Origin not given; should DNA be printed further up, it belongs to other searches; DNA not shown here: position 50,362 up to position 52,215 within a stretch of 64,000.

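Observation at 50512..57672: Six-gene hydrogenase-4 (Hyf)/Ehr-like membrane complex whose redox-cofactor ligands have been lost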

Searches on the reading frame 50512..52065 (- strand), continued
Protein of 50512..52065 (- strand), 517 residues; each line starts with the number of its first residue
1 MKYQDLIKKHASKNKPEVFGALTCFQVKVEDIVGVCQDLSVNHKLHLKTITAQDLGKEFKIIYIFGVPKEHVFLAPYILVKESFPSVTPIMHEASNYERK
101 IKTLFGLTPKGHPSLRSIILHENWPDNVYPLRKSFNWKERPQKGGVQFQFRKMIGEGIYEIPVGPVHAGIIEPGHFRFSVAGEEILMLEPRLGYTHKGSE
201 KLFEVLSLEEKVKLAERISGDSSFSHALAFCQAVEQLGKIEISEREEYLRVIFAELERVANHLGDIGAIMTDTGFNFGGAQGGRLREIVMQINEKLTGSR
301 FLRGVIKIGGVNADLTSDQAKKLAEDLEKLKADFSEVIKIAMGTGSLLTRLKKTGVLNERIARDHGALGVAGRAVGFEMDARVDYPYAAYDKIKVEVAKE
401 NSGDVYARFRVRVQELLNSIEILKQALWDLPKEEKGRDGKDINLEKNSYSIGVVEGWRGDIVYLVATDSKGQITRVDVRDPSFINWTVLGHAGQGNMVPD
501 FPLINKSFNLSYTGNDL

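Call 21: find_encoding_contigs(protein=P0001, flank=10000, max_places=4)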
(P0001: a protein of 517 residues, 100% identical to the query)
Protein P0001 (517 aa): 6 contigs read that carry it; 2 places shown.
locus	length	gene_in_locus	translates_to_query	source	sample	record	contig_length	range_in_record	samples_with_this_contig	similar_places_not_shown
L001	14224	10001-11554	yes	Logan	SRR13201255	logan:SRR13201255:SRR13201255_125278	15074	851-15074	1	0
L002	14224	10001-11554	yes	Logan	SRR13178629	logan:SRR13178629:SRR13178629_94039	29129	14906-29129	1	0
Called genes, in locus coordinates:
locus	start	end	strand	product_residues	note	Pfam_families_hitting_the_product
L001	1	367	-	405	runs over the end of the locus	?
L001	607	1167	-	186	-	PF07099:DUF1361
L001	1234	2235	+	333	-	-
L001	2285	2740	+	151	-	-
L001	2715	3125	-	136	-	PF02823:ATP-synt_DE_N, PF00401:ATP-synt_DE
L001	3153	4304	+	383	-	-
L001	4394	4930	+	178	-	PF01058:Oxidored_q6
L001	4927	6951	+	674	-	PF00662:Proton_antipo_N, PF00361:Proton_antipo_M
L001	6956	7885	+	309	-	PF00146:NADHdh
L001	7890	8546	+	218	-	-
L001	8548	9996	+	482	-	PF00361:Proton_antipo_M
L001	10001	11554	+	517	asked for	PF00329:Complex1_30kDa, PF00346:Complex1_49kDa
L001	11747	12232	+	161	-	-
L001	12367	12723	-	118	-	PF04266:ASCH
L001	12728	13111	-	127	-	-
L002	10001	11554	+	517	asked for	PF00329:Complex1_30kDa, PF00346:Complex1_49kDa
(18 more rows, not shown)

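Call 24: find_related_loci(query=A1, collection=genome_contigs, flank=10000)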
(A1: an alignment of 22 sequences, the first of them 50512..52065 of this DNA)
Query A1 (517 aa) in genome_contigs; peptide patterns used: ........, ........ (x = any residue, [..] = any of these).
600 stretches matched a pattern (row limit reached: there are more); 591 encode a relative of the query (tblastn E <= 1e-3); the best 80 are kept; 80 distinct loci.
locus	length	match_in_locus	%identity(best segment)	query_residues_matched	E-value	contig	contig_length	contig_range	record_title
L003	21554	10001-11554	65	1-517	0e+0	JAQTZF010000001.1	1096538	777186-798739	MAG: Candidatus Daviesbacteria bacterium isolate STC_54 NODE_2_length_1096538_cov_10.617223_Sandtown_C, whole genome sho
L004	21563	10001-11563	62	1-517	0e+0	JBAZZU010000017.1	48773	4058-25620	MAG: Thermoleophilia bacterium isolate SO_2017_GW3_24 scaffold_565_c1_OW296A_2017, whole genome shotgun sequence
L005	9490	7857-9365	63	20-517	0e+0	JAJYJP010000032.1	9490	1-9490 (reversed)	MAG: bacterium isolate DBS2-1.bin163 NODE_14101_length_9490_cov_7.336110, whole genome shotgun sequence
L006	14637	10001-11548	61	4-517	0e+0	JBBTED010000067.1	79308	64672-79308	MAG: Candidatus Firestonebacteria bacterium isolate H52-bin162_1 H52_bin162_1_000000000067, whole genome shotgun sequenc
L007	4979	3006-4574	59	1-517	0e+0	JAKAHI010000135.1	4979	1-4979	MAG: bacterium isolate WY2.bin9 NODE_33480_length_4979_cov_3.516282, whole genome shotgun sequence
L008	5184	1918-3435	58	18-517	0e+0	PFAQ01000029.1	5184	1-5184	MAG: Candidatus Falkowbacteria bacterium CG10_big_fil_rev_8_21_14_0_10_39_9 CG10_8_21_14_0.10_scaffold_19263_c, whole ge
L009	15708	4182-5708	56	15-517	0e+0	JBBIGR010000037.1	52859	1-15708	MAG: Fibrobacteria bacterium isolate ETS170220_bin_96 NODE_602_length_52859_cov_7.254753, whole genome shotgun sequence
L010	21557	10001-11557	56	2-517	0e+0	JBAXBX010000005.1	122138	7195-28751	MAG: Candidatus Saccharibacteria bacterium isolate ELA178 MAG178_5, whole genome shotgun sequence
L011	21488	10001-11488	56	26-517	0e+0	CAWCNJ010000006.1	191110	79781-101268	MAG: Endomicrobiales bacterium isolate MFD09286.bin.2.87 genome assembly, contig: contig_50604, whole genome shotgun seq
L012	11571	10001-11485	53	31-517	5e-164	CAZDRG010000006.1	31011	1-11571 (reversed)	MAG TPA_asm: uncultured Bdellovibrionales bacterium isolate SRP286056_co1_205 genome assembly, contig: NODE_1636_length_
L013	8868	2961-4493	46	20-517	7e-146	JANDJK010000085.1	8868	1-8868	MAG: Nitrospira sp. isolate QZM_B4_2_Bin429 NODE_86_length_8868_cov_1.653358, whole genome shotgun sequence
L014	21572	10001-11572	45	3-517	1e-144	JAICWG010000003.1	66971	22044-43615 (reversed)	MAG: Nitrospira sp. isolate LS_FP_2_bin.31 k141_1701938_length_66971_cov_17.1984, whole genome shotgun sequence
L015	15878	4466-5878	47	47-517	9e-144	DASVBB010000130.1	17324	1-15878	MAG TPA_asm: Nitrospira sp. isolate SMAG_U1968 k141_1444393, whole genome shotgun sequence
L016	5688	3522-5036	45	20-517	2e-142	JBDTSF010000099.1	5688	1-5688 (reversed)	MAG: Nitrospirota bacterium isolate cluster3_bin.264 NODE_77746_length_5688_cov_86.085035, whole genome shotgun sequence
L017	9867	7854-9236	48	59-517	7e-141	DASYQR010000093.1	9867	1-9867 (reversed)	MAG TPA_asm: Nitrospirales bacterium isolate SMAG_U4490 k141_4039197, whole genome shotgun sequence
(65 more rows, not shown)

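Call 40: find_related_loci(query=A1, collection=metagenome_contigs, flank=10000)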
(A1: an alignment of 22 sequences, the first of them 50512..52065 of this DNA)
Query A1 (517 aa) in metagenome_contigs; peptide patterns used: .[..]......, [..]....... (x = any residue, [..] = any of these).
600 stretches matched a pattern (row limit reached: there are more); 592 encode a relative of the query (tblastn E <= 1e-3); the best 80 are kept; 80 distinct loci.
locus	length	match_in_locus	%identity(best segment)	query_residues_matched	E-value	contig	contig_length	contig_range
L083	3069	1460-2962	63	20-517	0e+0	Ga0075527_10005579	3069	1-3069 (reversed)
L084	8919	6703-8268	59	1-517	0e+0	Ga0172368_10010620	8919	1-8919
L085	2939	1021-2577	59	2-517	0e+0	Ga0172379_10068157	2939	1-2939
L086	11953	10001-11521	59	16-517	0e+0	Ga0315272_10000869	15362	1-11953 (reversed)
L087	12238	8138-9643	59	22-517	0e+0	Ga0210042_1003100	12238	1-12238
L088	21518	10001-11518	55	17-517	0e+0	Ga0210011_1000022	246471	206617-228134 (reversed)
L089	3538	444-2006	51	1-516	0e+0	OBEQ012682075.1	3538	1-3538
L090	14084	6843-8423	53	1-517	3e-169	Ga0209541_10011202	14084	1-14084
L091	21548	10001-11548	45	3-517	1e-147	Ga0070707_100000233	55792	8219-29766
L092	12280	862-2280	45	47-517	7e-143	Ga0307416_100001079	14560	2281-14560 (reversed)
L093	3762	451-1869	47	47-517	2e-146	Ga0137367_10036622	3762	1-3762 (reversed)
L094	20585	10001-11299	48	84-517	2e-141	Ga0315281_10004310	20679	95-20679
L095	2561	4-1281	49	91-517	2e-149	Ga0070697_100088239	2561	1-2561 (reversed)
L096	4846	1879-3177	49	84-517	7e-142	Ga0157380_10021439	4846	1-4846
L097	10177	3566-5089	44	17-517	3e-138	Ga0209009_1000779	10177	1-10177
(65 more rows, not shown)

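Call 46: find_encoding_contigs(protein=P0087, flank=10000, max_places=1)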
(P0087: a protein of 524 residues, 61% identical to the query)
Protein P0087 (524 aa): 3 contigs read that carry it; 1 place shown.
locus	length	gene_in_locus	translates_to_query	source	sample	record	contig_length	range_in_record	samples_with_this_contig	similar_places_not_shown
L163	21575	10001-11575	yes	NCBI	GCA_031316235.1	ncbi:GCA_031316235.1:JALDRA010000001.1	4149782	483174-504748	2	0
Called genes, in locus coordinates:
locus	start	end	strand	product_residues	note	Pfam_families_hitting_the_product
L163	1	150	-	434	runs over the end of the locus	PF02040:ArsB (weak), PF06450:NhaB (faint), PF16980:CitMHS_2, PF03600:CitMHS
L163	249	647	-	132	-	-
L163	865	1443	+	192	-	PF13412:HTH_24 (weak)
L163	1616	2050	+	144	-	PF00571:CBS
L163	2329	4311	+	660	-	PF00916:Sulfate_transp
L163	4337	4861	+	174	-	PF01058:Oxidored_q6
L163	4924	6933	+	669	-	PF00361:Proton_antipo_M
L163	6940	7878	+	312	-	PF00146:NADHdh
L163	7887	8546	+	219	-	-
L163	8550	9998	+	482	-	PF00662:Proton_antipo_N (weak), PF00361:Proton_antipo_M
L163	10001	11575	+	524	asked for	PF00329:Complex1_30kDa, PF00346:Complex1_49kDa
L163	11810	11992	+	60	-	-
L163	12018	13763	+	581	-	PF06293:Kdo, PF00069:Pkinase (faint), PF03109:ABC1 (weak), PF06293:Kdo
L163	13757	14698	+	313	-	PF00535:Glycos_transf_2, PF13641:Glyco_tranf_2_3, PF13632:Glyco_trans_2_3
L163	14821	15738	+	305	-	PF00491:Arginase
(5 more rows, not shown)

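Call 47: find_encoding_contigs(protein=P0088, flank=10000, max_places=1)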
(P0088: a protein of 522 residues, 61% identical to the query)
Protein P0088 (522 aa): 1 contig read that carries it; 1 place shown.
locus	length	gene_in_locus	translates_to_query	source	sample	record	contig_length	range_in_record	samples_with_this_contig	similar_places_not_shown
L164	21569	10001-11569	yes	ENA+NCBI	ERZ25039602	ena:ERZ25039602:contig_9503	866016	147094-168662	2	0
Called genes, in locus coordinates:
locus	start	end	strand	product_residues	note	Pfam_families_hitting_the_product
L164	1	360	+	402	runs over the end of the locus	PF04542:Sigma70_r2, PF04539:Sigma70_r3, PF04545:Sigma70_r4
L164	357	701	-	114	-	-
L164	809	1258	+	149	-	PF02580:Tyr_Deacylase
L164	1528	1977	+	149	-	PF01668:SmpB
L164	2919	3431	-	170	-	PF08327:AHSA1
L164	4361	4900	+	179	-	PF01058:Oxidored_q6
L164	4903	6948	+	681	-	PF00662:Proton_antipo_N (weak), PF00361:Proton_antipo_M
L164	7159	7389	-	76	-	-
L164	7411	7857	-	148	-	-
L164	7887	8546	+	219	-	-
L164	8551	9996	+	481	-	PF00361:Proton_antipo_M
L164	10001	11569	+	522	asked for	PF00329:Complex1_30kDa, PF00346:Complex1_49kDa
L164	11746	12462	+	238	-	PF01138:RNase_PH, PF03725:RNase_PH_C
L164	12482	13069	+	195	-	PF01725:Ham1p_like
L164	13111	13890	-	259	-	PF01209:Ubie_methyltran, PF13489:Methyltransf_23, PF13649:Methyltransf_25, PF13847:Methyltransf_31, PF08241:Methyltransf_11, PF08242:Methyltransf_12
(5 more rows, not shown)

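Call 48: find_encoding_contigs(protein=P0049, flank=10000, max_places=1)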
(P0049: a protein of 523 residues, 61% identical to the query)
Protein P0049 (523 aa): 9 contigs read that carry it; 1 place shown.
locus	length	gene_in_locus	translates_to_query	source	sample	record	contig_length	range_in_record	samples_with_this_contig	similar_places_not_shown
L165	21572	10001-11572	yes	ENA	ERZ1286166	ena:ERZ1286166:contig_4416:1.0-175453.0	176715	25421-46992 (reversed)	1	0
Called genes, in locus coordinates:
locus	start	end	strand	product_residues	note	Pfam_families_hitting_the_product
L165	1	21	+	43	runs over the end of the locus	-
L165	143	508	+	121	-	PF02874:ATP-synt_ab_N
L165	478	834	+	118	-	PF00006:ATP-synt_ab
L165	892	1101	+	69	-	PF00006:ATP-synt_ab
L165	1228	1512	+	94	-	PF00306:ATP-synt_ab_C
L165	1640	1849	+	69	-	PF00231:ATP-synt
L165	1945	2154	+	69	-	-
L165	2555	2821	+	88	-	PF02874:ATP-synt_ab_N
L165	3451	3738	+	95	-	PF00006:ATP-synt_ab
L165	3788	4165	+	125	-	PF02823:ATP-synt_DE_N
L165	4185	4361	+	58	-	-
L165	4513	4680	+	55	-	-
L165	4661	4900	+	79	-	PF01058:Oxidored_q6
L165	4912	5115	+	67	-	-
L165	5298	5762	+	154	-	PF00361:Proton_antipo_M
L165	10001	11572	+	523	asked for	PF00329:Complex1_30kDa, PF00346:Complex1_49kDa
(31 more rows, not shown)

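Call 49: find_encoding_contigs(protein=P0004, flank=10000, max_places=1)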
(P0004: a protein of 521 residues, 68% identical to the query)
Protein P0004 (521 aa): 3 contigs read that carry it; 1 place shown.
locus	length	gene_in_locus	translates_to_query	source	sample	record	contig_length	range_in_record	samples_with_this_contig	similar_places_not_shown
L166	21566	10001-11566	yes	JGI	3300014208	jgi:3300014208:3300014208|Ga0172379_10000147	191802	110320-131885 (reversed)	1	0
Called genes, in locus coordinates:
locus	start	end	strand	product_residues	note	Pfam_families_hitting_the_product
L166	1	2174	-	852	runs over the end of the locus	PF00912:Transgly, PF00905:Transpeptidase, PF17957:Big_7 (weak)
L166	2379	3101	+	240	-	-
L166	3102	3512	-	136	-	PF02823:ATP-synt_DE_N, PF00401:ATP-synt_DE (weak)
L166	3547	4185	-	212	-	PF18484:CDCA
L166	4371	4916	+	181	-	PF01058:Oxidored_q6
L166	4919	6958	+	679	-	PF00662:Proton_antipo_N (weak), PF00361:Proton_antipo_M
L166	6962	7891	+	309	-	PF00146:NADHdh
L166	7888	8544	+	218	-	-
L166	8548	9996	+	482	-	PF00361:Proton_antipo_M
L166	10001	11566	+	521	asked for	PF00329:Complex1_30kDa, PF00346:Complex1_49kDa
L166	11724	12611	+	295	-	-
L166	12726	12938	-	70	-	-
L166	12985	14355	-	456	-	PF02874:ATP-synt_ab_N, PF00006:ATP-synt_ab, PF22919:ATP-synt_VA_C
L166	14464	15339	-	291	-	PF00231:ATP-synt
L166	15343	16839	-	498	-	PF02874:ATP-synt_ab_N, PF00006:ATP-synt_ab, PF00306:ATP-synt_ab_C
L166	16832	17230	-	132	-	PF00213:OSCP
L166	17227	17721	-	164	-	-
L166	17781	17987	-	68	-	PF00137:ATP-synt_C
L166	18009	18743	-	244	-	PF00119:ATP-synt_A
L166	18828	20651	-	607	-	PF00005:ABC_tran, PF13304:AAA_21 (faint), PF02463:SMC_N (weak)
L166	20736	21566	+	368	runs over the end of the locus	PF00579:tRNA-synt_1b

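Call 50: find_encoding_contigs(protein=P0031, flank=10000, max_places=1)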
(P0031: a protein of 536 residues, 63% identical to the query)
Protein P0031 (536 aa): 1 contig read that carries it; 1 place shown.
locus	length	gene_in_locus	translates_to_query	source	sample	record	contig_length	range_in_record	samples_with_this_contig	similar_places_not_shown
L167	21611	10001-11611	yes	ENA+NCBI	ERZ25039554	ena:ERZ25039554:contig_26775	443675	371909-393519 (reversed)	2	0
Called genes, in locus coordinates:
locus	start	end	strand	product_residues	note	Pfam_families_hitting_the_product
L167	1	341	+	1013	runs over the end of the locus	PF07992:Pyr_redox_2, PF12831:FAD_oxidored (weak), PF00037:Fer4 (weak), PF12838:Fer4_7, PF00890:FAD_binding_2, PF07992:Pyr_redox_2, PF12831:FAD_oxidored, PF13450:NAD_binding_8, +15 more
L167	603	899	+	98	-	PF02662:FlpD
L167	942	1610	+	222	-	PF12225:DUF5981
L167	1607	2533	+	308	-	PF02219:MTHFR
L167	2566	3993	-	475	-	PF00072:Response_reg, PF00158:Sigma54_activat, PF14532:Sigma54_activ_2, PF07728:AAA_5, PF25601:AAA_lid_14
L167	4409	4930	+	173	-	PF01058:Oxidored_q6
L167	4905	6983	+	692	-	PF00361:Proton_antipo_M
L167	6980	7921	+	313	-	PF00146:NADHdh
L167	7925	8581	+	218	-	-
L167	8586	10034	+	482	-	PF00361:Proton_antipo_M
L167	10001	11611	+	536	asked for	PF00329:Complex1_30kDa, PF00346:Complex1_49kDa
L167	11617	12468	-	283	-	PF14574:RACo_C_ter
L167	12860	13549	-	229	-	PF00111:Fer2, PF17650:RACo_linker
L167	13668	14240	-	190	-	PF12804:NTP_transf_3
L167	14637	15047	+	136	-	PF14489:QueF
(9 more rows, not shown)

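Call 51: find_encoding_contigs(protein=P0044, flank=10000, max_places=1)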
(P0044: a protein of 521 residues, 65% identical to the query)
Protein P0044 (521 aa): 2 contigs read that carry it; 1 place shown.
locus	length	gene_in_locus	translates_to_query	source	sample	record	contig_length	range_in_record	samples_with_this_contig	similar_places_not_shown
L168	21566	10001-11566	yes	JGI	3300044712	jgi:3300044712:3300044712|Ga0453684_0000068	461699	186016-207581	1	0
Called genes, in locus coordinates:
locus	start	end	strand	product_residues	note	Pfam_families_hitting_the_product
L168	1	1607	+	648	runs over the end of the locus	PF00474:SSF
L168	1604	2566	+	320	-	PF04041:Glyco_hydro_130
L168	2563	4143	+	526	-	PF02838:Glyco_hydro_20b, PF00728:Glyco_hydro_20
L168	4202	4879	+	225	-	PF01058:Oxidored_q6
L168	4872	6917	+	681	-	PF00662:Proton_antipo_N (weak), PF00361:Proton_antipo_M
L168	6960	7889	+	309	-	PF00146:NADHdh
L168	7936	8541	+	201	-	-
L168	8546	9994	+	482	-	PF00361:Proton_antipo_M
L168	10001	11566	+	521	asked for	PF00329:Complex1_30kDa, PF00346:Complex1_49kDa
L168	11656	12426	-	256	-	PF00112:Peptidase_C1, PF13529:Peptidase_C39_2 (faint)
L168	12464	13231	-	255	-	-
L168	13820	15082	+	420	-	-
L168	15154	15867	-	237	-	-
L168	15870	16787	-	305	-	-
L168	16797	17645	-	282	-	-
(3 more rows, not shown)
